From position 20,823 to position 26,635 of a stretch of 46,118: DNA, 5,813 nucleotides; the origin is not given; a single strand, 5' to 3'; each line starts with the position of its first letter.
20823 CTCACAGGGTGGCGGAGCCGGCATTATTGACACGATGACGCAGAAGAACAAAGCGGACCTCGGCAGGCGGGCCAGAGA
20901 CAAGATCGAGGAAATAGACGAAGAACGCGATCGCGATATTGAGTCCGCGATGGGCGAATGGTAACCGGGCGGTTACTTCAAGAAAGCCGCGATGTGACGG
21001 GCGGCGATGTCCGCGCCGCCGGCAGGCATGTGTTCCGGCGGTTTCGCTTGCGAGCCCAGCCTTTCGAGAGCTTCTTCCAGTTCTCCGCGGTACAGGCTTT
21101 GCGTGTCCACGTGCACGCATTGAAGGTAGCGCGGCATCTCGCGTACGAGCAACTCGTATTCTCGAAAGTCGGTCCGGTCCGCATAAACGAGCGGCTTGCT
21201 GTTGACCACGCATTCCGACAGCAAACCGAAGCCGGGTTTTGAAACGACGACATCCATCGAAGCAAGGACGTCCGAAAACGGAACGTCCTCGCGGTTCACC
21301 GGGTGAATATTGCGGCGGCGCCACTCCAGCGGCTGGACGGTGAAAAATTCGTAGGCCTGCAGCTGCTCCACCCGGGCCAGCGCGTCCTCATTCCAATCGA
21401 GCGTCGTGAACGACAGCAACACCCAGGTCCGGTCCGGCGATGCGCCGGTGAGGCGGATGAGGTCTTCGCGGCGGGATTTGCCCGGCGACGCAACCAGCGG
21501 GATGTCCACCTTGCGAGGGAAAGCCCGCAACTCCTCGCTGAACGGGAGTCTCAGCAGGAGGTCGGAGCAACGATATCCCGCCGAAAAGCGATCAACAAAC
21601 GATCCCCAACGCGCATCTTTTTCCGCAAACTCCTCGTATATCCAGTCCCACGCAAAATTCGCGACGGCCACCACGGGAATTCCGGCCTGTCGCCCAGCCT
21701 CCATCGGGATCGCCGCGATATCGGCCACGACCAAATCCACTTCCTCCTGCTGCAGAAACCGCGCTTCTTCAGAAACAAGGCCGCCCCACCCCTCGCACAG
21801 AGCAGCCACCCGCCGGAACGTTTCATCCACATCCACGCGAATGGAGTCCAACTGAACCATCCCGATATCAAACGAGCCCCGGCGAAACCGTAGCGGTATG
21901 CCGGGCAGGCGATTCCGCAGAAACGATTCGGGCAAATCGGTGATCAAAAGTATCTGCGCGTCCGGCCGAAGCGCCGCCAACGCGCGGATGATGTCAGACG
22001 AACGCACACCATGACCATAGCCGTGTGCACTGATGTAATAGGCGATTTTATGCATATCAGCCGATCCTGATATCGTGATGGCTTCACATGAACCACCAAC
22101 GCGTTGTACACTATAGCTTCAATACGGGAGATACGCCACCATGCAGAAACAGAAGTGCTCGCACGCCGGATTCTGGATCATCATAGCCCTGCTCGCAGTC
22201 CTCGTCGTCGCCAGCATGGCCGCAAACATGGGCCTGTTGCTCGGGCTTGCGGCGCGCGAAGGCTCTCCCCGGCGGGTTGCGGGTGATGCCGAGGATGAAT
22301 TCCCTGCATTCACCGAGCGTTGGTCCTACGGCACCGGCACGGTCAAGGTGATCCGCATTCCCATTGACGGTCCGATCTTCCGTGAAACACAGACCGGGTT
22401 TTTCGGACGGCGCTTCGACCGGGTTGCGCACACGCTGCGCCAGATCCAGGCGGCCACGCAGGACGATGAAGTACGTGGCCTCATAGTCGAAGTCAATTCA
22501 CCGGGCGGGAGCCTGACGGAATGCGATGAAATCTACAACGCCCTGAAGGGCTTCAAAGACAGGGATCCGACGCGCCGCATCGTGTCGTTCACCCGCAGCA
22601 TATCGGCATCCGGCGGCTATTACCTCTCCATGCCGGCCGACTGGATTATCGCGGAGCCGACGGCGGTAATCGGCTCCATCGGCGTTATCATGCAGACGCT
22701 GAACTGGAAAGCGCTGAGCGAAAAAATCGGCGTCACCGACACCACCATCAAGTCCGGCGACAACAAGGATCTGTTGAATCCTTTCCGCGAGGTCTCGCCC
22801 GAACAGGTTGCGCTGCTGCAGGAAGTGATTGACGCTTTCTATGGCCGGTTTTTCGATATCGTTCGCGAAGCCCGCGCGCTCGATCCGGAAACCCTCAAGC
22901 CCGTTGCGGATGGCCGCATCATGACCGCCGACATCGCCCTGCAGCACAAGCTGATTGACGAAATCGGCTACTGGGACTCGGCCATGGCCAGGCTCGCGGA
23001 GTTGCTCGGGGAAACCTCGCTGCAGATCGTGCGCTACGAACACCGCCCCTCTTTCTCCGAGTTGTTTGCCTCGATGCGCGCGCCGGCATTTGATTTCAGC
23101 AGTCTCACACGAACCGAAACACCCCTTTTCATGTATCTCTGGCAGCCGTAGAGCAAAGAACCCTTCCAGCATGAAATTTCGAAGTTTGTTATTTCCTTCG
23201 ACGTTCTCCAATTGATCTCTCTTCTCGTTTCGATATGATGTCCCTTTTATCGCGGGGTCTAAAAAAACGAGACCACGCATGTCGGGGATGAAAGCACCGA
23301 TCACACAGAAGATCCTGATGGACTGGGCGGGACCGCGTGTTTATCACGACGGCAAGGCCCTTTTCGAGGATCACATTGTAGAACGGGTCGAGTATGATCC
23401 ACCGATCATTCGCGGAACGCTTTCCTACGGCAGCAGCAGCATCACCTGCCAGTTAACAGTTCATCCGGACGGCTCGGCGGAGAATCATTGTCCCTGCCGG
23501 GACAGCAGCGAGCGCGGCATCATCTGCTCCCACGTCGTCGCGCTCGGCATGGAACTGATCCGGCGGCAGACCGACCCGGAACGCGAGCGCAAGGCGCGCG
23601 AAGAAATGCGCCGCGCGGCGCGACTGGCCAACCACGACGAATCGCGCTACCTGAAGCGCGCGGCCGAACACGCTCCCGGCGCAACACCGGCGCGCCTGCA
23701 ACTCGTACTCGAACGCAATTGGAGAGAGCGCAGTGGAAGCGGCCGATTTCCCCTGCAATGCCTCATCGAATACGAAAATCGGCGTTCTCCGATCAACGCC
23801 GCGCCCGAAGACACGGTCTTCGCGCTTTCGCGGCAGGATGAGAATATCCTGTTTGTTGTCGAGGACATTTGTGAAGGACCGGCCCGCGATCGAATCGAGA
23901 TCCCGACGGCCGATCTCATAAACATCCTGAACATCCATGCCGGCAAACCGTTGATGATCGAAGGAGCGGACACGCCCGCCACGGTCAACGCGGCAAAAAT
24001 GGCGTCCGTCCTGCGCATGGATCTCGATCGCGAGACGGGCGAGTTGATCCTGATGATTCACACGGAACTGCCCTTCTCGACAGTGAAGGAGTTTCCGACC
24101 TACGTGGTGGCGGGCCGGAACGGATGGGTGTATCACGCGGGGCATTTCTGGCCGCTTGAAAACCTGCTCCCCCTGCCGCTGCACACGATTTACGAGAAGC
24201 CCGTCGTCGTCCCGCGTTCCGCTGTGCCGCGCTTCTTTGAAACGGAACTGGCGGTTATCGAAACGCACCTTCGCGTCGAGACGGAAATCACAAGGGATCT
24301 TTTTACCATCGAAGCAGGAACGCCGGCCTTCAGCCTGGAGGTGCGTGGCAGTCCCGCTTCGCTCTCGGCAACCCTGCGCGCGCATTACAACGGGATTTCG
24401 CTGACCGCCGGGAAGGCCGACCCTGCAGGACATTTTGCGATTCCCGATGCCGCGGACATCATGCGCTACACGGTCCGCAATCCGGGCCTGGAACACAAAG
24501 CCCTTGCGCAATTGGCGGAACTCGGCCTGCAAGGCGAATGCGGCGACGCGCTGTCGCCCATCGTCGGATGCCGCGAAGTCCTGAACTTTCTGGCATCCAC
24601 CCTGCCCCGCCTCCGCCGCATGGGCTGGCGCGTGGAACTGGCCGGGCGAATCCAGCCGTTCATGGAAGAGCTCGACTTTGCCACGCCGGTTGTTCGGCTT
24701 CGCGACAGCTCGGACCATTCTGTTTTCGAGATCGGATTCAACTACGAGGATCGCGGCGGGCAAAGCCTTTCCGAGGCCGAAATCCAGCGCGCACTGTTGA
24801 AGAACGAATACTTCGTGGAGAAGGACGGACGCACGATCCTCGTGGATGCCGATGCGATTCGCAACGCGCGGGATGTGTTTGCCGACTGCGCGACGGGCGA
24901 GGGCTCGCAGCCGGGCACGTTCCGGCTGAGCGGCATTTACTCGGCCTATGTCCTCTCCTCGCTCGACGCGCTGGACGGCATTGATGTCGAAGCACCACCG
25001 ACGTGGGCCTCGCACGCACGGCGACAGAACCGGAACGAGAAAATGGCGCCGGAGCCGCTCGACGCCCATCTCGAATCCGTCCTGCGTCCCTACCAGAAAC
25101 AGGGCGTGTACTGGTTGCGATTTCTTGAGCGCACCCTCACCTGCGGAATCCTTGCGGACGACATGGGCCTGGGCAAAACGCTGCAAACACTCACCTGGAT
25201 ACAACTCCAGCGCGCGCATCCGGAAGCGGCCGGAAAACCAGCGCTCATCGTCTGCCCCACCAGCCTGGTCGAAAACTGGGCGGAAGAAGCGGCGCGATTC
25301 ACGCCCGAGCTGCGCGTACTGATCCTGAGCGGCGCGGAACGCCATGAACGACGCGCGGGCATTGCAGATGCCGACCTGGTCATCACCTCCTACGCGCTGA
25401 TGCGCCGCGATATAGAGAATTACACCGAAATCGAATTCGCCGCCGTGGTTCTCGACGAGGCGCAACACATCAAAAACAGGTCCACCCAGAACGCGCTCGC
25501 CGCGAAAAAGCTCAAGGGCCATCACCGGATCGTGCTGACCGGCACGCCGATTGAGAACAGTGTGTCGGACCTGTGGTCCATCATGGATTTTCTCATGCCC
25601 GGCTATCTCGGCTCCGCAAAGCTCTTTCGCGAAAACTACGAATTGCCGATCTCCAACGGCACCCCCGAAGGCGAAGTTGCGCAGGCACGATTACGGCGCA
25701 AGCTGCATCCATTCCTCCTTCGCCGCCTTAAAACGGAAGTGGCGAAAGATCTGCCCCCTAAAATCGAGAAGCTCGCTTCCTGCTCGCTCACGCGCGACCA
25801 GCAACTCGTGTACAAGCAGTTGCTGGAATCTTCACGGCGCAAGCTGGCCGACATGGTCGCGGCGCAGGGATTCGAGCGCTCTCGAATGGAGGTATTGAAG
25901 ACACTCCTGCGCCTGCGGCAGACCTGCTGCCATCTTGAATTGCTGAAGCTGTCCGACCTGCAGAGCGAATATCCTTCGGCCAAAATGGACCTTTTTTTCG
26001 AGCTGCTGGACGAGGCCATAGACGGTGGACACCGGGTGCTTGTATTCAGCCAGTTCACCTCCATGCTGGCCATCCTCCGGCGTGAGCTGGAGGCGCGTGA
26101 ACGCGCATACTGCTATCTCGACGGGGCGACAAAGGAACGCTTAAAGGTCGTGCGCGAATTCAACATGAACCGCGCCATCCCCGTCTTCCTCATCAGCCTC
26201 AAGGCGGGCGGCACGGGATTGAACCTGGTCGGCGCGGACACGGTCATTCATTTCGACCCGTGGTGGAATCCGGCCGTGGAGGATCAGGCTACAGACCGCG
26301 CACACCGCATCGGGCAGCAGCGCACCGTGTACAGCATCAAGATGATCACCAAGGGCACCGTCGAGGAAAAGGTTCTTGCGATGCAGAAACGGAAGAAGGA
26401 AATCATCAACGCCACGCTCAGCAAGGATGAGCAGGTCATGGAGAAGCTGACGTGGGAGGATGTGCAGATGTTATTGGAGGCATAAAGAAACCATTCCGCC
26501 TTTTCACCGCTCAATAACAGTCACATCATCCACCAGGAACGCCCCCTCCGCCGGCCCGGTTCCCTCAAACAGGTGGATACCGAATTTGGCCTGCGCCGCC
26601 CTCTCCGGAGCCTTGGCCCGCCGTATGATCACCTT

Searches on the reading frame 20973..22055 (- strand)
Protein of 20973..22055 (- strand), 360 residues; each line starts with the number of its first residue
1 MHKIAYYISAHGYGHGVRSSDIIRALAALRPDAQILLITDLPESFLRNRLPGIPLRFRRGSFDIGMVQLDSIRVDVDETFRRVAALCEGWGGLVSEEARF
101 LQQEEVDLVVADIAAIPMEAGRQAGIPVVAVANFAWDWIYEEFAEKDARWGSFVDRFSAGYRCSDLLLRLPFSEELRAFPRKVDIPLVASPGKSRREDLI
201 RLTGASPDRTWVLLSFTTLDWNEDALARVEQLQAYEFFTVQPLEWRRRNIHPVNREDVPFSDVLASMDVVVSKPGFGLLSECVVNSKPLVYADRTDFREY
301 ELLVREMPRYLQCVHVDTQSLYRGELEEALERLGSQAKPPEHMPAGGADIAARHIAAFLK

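Call 8: search_protein_families(library=pfam, proteins=[window:20973-22055:-], max_evalue=0.001)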
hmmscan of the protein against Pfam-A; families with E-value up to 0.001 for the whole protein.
window:20973-22055:- (360 aa): 1 family
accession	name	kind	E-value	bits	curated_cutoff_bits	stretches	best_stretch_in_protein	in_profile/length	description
PF13528.12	Glyco_trans_1_3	-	6.9e-05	22.6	25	0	3-133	2-123/322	Glycosyl transferase family 1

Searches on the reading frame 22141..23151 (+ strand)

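Call 8: search_protein_families(library=pfam, proteins=[window:22141-23151:+], max_evalue=0.001)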
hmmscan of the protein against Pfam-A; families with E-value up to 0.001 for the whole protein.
window:22141-23151:+ (336 aa): 4 families
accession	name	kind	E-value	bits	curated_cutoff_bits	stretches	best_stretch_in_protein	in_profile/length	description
PF01343.23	Peptidase_S49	-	4.1e-42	144.2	24.9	1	142-288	4-150/154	Peptidase family S49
PF25145.1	NfeD1b_N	-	1.8e-07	31.4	40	1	100-186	21-101/189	NfeD1b, N-terminal domain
PF01972.22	SDH_protease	-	0.00037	20.1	31.3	1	96-182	79-157/286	ClpP-like SDH-type serine proteinase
PF00574.28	CLP_protease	-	0.00046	20.5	20.2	0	97-139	32-74/182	Clp protease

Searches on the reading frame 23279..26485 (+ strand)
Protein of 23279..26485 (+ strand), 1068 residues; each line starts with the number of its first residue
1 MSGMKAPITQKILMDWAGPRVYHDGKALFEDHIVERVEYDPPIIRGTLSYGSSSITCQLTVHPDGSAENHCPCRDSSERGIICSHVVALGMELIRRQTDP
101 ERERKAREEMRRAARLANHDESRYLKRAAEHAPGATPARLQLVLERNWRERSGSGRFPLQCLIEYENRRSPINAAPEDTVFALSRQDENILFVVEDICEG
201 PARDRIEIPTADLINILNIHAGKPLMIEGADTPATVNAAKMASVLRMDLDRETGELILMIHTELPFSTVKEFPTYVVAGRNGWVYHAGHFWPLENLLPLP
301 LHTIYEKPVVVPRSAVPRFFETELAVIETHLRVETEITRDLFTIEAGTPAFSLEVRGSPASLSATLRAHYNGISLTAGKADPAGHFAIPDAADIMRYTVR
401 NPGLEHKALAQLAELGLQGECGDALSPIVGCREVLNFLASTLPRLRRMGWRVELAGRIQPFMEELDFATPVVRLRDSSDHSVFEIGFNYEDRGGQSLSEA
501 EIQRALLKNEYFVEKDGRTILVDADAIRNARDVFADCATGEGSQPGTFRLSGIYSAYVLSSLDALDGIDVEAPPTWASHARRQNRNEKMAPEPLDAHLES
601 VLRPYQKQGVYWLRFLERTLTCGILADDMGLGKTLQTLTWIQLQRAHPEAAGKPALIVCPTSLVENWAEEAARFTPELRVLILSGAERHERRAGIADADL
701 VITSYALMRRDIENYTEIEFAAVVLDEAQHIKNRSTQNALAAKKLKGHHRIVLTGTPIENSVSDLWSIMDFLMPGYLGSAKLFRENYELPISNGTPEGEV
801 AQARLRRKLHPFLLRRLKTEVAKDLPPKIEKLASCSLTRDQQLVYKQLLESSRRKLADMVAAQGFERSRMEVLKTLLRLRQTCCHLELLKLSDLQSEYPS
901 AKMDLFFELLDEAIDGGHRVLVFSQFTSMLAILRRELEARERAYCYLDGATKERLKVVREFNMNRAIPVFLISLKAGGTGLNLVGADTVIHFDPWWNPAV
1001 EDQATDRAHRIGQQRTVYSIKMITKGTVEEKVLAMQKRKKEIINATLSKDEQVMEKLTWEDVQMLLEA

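Call 8: search_protein_families(library=pfam, proteins=[window:23279-26485:+], max_evalue=0.001)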
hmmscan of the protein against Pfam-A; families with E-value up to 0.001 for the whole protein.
window:23279-26485:+ (1068 aa): 5 families
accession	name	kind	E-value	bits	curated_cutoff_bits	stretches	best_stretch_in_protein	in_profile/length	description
PF00176.29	SNF2-rel_dom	-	1.2e-74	251.5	24.9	1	605-887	1-289/290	SNF2-related domain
PF00271.37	Helicase_C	-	2.5e-21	76.4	23.5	1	906-1012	6-110/110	Helicase conserved C-terminal domain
PF04851.21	ResIII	-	7.5e-09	36.2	22.5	1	601-758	3-163/164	Type III restriction enzyme, res subunit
PF00270.35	DEAD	-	1.6e-08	34.9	26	1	628-761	22-163/167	DEAD/DEAH box helicase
PF12419.13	DUF3670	-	0.00011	22.3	27.6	0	433-536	12-120/136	SNF2 Helicase protein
